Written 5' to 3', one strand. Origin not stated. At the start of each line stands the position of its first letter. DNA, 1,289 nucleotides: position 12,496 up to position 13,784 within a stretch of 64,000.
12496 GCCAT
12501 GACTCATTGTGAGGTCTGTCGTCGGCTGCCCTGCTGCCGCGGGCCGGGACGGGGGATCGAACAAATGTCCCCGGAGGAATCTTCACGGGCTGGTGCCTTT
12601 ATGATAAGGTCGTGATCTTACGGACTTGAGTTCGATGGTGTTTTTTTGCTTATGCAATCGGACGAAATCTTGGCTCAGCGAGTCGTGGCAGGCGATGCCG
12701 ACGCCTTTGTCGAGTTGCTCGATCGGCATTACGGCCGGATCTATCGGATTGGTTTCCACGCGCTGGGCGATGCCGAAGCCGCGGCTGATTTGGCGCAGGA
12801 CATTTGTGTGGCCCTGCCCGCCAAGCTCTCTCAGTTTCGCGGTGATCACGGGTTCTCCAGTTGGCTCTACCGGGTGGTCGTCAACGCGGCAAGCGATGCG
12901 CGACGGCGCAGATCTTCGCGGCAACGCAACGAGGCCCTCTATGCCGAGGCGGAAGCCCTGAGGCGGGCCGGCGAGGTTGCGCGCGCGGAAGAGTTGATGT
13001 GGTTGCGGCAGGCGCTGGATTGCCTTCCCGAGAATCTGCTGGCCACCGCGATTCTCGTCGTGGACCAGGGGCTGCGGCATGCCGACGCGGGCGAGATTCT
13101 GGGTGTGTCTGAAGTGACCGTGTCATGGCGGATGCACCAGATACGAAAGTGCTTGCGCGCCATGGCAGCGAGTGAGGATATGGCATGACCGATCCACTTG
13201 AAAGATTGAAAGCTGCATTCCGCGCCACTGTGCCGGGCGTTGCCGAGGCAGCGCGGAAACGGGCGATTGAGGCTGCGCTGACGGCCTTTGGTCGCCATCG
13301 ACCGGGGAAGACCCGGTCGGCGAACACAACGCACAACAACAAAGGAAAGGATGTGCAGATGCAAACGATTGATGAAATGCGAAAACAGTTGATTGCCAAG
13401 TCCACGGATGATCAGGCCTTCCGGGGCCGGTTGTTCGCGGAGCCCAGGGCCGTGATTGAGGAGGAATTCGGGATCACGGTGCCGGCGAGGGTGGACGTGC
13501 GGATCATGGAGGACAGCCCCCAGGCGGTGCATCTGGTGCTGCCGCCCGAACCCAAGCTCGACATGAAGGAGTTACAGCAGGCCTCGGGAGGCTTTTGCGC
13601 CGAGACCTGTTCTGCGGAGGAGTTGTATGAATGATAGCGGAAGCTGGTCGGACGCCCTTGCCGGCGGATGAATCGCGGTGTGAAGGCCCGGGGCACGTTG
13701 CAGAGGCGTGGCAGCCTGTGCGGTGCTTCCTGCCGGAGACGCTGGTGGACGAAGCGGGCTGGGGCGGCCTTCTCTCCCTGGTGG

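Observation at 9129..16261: Multi-precursor NHLP / YcaO / SagB (azol(in)e-type) RiPP cluster in a nitrite-oxidiser genome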

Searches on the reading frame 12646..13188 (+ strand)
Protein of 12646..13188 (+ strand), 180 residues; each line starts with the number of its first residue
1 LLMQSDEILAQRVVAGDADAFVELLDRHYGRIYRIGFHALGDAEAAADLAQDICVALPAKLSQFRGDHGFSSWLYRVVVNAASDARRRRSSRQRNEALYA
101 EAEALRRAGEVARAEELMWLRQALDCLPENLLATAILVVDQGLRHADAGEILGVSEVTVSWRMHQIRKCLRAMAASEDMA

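Call 3: search_protein_families(library=pfam, proteins=[window:12646-13188:+], max_evalue=0.01)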
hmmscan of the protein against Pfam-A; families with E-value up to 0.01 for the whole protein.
window:12646-13188:+ (180 aa): 4 families
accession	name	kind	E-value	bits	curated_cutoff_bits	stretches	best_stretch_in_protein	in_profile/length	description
PF04542.20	Sigma70_r2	-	5.2e-14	52.2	24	1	24-91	1-70/71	Sigma-70 region 2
PF08281.18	Sigma70_r4_2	-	1.8e-05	24.8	25.7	1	118-170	2-54/54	Sigma-70, region 4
PF07638.17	Sigma70_ECF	-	0.00013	22.4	21.1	1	11-171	9-180/185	ECF sigma factor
PF04545.22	Sigma70_r4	-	0.00019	21.3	24.1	1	124-172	2-50/50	Sigma-70, region 4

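Call 4: search_protein_families(library=ncbifam, proteins=[window:12646-13188:+], max_evalue=0.01)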
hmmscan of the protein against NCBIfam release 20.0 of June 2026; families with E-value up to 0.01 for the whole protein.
window:12646-13188:+ (180 aa): 70 families (the best 25 are shown)
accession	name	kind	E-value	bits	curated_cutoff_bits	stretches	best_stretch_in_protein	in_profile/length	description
NF007225.0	PRK09643.1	equivalog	1e-27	97.2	190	1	4-171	12-179/204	RNA polymerase sigma factor SigM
TIGR02937.1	sigma70-ECF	superfamily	4.5e-23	81.7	42.9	1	19-172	1-163/165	sigma-70 family RNA polymerase sigma factor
NF008888.0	PRK11922.1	equivalog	6.6e-22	78.3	204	1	4-173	15-195/231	RNA polymerase sigma factor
NF004113.0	PRK05602.1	equivalog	7.3e-22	78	208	1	4-175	30-202/211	RNA polymerase sigma factor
NF009166.1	PRK12513.1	equivalog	1.7e-21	76.8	206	1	4-177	7-189/193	RNA polymerase sigma factor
NF009171.0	PRK12518.1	equivalog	5.8e-20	71.9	208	1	4-173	12-183/191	RNA polymerase sigma factor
NF007223.0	PRK09641.1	equivalog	2.3e-17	63.4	209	1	10-172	9-182/187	RNA polymerase sigma factor SigW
TIGR02948.1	SigW_bacill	equivalog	5.1e-17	62.5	243.1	1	10-172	9-182/187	RNA polymerase sigma factor SigW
NF007216.0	PRK09638.1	equivalog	7.4e-17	61.7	194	1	5-171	4-171/180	RNA polymerase sigma factor SigY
NF009168.0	PRK12515.1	subfamily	2.6e-16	59.7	236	1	4-172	7-177/189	RNA polymerase sigma factor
NF007229.0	PRK09647.1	equivalog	5.2e-16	58.7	265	1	20-176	45-204/220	RNA polymerase sigma factor SigE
NF009190.0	PRK12538.1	equivalog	5.9e-16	58.9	303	1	2-174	46-219/233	RNA polymerase sigma factor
TIGR02939.1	RpoE_Sigma70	equivalog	1.1e-15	58.1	236.15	1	4-170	5-182/190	RNA polymerase sigma factor RpoE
TIGR02983.1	SigE-fam_strep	subfamily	1.6e-13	50.9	141.55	1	17-176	4-160/162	SigE family RNA polymerase sigma factor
TIGR02985.1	Sig70_bacteroi1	subfamily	2.4e-13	50.6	126.4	1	20-172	2-160/162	RNA polymerase sigma-70 factor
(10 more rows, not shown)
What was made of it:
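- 12646..13188 (+): ECF-type sigma-70 factor (180 aa). TIGR02937 81.7 vs 42.9; Pfam Sigma70_r2 and r4_2 (calls 3, 4).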

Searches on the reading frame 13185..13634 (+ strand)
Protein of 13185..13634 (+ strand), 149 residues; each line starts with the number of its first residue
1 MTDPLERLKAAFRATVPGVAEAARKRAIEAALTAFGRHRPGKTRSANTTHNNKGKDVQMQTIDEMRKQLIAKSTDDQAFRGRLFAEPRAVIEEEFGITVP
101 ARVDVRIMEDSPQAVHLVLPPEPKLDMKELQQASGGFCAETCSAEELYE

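Call 3: search_protein_families(library=pfam, proteins=[window:13185-13634:+], max_evalue=0.01)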
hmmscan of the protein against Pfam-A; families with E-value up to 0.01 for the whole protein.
window:13185-13634:+ (149 aa): 1 family
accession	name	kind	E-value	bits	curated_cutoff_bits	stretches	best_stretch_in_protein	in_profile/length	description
PF02979.21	NHase_alpha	-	1.4e-07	31.5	27.2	1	76-124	114-161/184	Nitrile hydratase, alpha chain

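Call 4: search_protein_families(library=ncbifam, proteins=[window:13185-13634:+], max_evalue=0.01)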
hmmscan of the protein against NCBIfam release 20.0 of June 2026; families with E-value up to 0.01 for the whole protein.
window:13185-13634:+ (149 aa): 4 families
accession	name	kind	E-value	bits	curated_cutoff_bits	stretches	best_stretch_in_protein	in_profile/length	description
TIGR03793.1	leader_NHLP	domain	2.4e-19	69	50.9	1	63-136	3-77/77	NHLP leader peptide family RiPP precursor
TIGR01323.1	nitrile_alph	equivalog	2.5e-06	27.2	249.85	1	76-124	114-161/189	nitrile hydratase subunit alpha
TIGR03795.1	RNP_Burkhold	subfamily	0.00019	21.7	41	1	68-118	19-69/114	BMA_0021/BMA_0022 family TOMM bacteriocin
TIGR03887.1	thiocyan_alph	equivalog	0.00023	21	291.45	1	78-123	127-171/200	thiocyanate hydrolase subunit gamma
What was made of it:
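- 13185..13358 (+): 58 codons in frame with precursor 3, whose ATG overlaps the sigma-factor stop codon. Status uncertain; probably not part of the precursor. No family hit (calls 3, 4).
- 13359..13634 (+): Precursor 3 (91 aa): NHLP leader, ASGG, core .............. It is translationally coupled (ATGA) to the next gene. TIGR03793 69.0 bits (call 4).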
